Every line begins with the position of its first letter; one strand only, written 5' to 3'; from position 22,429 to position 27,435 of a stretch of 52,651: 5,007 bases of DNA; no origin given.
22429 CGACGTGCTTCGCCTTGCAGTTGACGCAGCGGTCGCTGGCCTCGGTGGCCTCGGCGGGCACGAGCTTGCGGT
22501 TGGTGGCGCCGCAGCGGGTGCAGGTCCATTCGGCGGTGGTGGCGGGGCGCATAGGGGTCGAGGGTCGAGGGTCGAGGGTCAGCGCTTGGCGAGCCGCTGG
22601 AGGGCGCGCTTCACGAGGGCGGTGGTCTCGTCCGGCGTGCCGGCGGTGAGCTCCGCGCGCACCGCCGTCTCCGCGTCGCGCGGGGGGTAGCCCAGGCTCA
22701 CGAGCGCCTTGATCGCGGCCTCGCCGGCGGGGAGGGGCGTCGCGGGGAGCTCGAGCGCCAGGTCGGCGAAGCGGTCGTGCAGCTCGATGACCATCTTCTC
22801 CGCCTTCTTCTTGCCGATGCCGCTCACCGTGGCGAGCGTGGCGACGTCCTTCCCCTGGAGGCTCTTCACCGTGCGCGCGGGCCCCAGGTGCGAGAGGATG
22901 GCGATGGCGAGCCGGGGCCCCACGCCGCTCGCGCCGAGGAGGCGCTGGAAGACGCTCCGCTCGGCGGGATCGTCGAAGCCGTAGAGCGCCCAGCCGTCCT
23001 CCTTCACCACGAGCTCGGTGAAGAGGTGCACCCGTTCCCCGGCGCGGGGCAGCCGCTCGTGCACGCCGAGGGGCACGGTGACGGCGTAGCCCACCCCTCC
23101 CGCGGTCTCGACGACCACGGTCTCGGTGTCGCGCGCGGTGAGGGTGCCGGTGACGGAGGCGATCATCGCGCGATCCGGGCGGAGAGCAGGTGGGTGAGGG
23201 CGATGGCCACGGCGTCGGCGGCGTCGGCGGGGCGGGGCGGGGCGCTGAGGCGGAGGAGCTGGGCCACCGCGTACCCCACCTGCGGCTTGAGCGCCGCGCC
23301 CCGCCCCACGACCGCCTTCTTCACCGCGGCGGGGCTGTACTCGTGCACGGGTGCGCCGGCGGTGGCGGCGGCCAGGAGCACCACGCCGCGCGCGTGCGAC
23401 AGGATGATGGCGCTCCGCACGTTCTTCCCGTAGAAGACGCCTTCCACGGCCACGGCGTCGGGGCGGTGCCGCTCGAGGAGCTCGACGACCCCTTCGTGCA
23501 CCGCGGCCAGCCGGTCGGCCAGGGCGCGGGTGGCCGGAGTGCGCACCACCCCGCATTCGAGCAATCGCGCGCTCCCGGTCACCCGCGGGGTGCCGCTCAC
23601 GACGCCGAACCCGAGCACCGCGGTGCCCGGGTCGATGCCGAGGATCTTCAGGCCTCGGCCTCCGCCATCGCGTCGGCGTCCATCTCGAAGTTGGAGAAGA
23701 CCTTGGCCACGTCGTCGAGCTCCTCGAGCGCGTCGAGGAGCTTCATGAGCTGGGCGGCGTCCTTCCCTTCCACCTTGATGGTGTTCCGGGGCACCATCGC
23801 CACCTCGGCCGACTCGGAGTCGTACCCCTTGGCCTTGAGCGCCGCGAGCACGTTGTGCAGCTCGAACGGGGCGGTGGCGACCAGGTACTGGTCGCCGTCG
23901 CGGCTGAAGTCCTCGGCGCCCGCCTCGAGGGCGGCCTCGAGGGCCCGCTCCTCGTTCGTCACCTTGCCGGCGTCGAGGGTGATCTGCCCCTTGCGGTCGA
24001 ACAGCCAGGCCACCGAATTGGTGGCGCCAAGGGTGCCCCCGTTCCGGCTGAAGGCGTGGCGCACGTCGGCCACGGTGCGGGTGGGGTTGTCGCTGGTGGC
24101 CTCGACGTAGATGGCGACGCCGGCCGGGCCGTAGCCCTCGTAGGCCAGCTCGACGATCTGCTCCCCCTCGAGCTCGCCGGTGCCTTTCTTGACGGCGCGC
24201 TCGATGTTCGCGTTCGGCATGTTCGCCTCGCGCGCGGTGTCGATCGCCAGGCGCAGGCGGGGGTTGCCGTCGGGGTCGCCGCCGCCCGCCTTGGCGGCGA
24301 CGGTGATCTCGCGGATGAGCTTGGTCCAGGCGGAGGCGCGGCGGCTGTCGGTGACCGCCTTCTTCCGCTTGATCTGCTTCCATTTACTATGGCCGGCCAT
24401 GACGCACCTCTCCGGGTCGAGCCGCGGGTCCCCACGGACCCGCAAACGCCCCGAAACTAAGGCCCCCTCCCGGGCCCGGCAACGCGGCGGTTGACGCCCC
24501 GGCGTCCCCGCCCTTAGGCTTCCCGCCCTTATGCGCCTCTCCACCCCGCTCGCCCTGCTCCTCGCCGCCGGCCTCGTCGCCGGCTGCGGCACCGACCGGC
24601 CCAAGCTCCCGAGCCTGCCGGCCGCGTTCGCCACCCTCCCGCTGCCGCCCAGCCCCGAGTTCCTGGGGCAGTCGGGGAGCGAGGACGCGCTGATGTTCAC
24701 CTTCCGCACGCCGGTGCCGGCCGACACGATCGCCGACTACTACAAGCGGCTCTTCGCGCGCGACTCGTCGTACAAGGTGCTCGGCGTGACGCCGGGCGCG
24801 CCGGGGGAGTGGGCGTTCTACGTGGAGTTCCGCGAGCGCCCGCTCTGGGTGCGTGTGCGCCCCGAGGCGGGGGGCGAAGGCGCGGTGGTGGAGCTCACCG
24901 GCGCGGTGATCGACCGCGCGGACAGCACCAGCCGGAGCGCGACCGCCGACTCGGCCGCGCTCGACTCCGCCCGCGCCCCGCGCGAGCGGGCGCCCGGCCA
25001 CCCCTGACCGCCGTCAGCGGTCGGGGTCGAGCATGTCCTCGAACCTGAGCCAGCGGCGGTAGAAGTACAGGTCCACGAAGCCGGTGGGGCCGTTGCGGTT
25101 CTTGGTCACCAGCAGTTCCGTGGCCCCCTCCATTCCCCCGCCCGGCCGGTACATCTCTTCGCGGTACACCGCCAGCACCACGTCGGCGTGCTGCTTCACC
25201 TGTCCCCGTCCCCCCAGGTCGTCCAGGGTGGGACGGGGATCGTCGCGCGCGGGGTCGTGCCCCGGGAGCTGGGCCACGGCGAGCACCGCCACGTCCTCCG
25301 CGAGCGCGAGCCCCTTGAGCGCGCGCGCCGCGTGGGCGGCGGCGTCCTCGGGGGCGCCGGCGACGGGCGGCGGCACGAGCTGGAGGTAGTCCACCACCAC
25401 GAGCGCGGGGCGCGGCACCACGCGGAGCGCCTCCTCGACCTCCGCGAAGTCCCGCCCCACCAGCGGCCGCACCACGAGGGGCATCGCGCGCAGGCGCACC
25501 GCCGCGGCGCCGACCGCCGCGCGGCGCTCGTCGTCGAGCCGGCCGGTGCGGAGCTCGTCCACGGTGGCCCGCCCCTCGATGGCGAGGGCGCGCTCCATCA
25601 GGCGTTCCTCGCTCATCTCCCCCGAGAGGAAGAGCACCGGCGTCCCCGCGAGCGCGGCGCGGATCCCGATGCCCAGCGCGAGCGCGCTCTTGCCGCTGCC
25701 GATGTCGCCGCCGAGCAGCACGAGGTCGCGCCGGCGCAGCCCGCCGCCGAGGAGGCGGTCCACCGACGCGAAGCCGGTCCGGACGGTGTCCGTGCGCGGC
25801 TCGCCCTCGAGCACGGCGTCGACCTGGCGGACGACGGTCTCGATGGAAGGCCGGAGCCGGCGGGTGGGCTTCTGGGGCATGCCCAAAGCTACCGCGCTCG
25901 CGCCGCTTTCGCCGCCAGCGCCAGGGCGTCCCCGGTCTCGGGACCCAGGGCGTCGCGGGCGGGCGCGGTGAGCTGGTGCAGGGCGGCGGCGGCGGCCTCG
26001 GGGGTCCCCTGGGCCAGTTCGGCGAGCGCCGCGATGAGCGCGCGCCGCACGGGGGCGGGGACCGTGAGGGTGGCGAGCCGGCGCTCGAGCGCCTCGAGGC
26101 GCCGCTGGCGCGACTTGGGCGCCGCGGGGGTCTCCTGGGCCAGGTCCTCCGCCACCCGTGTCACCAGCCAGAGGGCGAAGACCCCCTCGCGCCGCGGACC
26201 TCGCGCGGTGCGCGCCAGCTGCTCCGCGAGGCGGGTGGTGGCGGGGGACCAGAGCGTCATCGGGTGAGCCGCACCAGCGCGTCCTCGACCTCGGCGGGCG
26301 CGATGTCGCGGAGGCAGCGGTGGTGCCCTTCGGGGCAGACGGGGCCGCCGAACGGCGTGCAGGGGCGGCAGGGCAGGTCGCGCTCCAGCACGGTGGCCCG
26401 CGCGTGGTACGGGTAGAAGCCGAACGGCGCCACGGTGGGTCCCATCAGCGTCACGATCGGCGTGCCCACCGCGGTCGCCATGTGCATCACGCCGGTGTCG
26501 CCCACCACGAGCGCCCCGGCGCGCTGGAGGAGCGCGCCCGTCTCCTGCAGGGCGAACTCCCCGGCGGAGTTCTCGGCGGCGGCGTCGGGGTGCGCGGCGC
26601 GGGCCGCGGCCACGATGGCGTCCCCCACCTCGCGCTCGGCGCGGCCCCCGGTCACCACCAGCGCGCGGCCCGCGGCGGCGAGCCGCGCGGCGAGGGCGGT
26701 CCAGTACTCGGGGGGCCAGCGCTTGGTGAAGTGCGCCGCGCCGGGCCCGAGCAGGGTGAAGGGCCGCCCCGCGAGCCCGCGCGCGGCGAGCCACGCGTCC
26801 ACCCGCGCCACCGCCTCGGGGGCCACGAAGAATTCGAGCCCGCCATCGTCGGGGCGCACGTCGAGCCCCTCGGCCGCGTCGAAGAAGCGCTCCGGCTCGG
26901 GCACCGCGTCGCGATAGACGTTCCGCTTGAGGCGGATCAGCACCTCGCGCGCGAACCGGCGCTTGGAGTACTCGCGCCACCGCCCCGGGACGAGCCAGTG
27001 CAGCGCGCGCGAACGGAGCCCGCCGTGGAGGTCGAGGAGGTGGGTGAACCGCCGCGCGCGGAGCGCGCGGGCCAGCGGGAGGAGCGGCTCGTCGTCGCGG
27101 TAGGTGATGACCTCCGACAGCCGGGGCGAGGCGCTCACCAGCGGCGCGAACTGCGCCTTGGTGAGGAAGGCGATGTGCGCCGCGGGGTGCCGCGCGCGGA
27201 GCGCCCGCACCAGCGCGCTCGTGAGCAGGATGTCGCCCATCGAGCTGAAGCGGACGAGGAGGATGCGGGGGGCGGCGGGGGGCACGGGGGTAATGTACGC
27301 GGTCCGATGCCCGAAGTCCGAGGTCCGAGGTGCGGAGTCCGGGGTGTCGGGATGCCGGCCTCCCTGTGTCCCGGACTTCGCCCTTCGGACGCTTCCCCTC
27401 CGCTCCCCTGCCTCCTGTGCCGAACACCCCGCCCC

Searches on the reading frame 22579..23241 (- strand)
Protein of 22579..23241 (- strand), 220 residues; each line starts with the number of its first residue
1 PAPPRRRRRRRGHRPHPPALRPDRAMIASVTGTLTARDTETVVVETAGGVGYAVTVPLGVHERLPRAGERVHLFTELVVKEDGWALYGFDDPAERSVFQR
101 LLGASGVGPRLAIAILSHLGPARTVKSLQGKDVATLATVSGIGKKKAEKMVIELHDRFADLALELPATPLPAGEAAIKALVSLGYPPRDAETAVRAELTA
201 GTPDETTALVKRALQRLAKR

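Call 9: search_protein_families(library=pfam, proteins=[window:22579-23241:-], max_evalue=0.01)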
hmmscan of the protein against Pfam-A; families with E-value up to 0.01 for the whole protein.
window:22579-23241:- (220 aa): 4 families
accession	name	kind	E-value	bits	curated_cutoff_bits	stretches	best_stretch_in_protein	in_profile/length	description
PF01330.27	RuvA_N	-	1.8e-17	63.6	23.6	1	26-88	1-61/61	RuvA N terminal domain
PF14520.12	HHH_5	-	2.1e-15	57.4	27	1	98-156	1-57/57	Helix-hairpin-helix domain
PF07499.19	RuvA_C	-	4.7e-07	30.6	24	1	176-217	6-46/47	RuvA, C-terminal domain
PF00633.29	HHH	-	0.00015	21.9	24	0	132-149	9-26/30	Helix-hairpin-helix motif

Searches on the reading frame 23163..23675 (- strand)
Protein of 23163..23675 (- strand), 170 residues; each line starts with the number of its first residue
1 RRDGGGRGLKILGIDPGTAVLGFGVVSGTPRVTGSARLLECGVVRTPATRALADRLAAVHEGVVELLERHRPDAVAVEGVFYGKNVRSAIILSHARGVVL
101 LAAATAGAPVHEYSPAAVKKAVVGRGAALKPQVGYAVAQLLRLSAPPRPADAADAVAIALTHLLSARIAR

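Call 9: search_protein_families(library=pfam, proteins=[window:23163-23675:-], max_evalue=0.01)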
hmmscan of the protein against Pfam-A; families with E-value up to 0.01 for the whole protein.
window:23163-23675:- (170 aa): 1 family
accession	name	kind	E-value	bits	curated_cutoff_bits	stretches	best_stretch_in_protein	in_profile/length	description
PF02075.23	RuvC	-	2.7e-46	157.6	22.2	1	11-162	1-148/148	Crossover junction endodeoxyribonuclease RuvC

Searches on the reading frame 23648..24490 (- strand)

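Call 9: search_protein_families(library=pfam, proteins=[window:23648-24490:-], max_evalue=0.01)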
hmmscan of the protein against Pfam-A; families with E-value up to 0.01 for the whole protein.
window:23648-24490:- (280 aa): 2 families
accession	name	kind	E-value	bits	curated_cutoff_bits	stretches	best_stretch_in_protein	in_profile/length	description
PF01709.26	Transcrip_reg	-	1.1e-54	185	27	1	114-268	3-160/160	TACO1/YebC second and third domain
PF20772.2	TACO1_YebC_N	-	1.9e-31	108.8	36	1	35-106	1-73/73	TACO1/YebC protein N-terminal domain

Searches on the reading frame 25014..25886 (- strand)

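Call 9: search_protein_families(library=pfam, proteins=[window:25014-25886:-], max_evalue=0.01)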
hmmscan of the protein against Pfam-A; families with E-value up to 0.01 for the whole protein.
window:25014-25886:- (290 aa): 4 families
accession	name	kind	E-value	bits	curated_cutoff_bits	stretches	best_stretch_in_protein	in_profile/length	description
PF03796.21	DnaB_C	-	6.4e-47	160.5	27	1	35-284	2-255/255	DnaB-like helicase C terminal domain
PF13481.12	AAA_25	-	4e-12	46.6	27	1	35-206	15-189/195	AAA domain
PF06745.19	ATPase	-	4.8e-07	29.8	26.6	1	35-101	1-68/231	KaiC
PF13191.12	AAA_16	-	0.008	17.1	32.6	0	46-169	16-142/167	AAA ATPase domain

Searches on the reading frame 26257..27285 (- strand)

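Call 8: search_protein_families(library=pfam, proteins=[window:26257-27285:-], max_evalue=0.01)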
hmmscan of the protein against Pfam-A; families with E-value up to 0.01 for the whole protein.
window:26257-27285:- (342 aa): 1 family
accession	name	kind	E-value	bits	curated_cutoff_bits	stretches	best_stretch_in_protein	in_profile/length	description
PF01075.23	Glyco_transf_9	-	7.1e-29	101.3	22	1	71-309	4-236/247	Glycosyltransferase family 9 (heptosyltransferase)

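Call 37: search_protein_families(library=ncbifam, proteins=[window:26257-27285:-], max_evalue=0.0001)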
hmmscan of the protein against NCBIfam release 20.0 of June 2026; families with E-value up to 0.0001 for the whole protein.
window:26257-27285:- (342 aa): 6 families
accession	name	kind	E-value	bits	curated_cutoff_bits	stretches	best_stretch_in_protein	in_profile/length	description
TIGR02195.1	heptsyl_trn_II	equivalog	2.6e-34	118.9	134.6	1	7-340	1-337/339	lipopolysaccharide heptosyltransferase II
TIGR02193.1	heptsyl_trn_I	equivalog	1.1e-24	87.3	185.3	1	7-284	1-284/320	lipopolysaccharide heptosyltransferase I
TIGR02201.1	heptsyl_trn_III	equivalog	6e-24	84.7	170.2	1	7-300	1-304/344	putative lipopolysaccharide heptosyltransferase III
NF008162.0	PRK10916.1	equivalog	1.1e-23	84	569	1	174-339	180-341/348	ADP-heptose--LPS heptosyltransferase RfaF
NF007742.0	PRK10422.1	equivalog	1.9e-15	56.5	467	1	157-285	167-292/352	lipopolysaccharide core heptosyltransferase RfaQ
NF008204.0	PRK10964.1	equivalog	7.6e-09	35.1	437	1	187-284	191-282/322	lipopolysaccharide heptosyltransferase RfaC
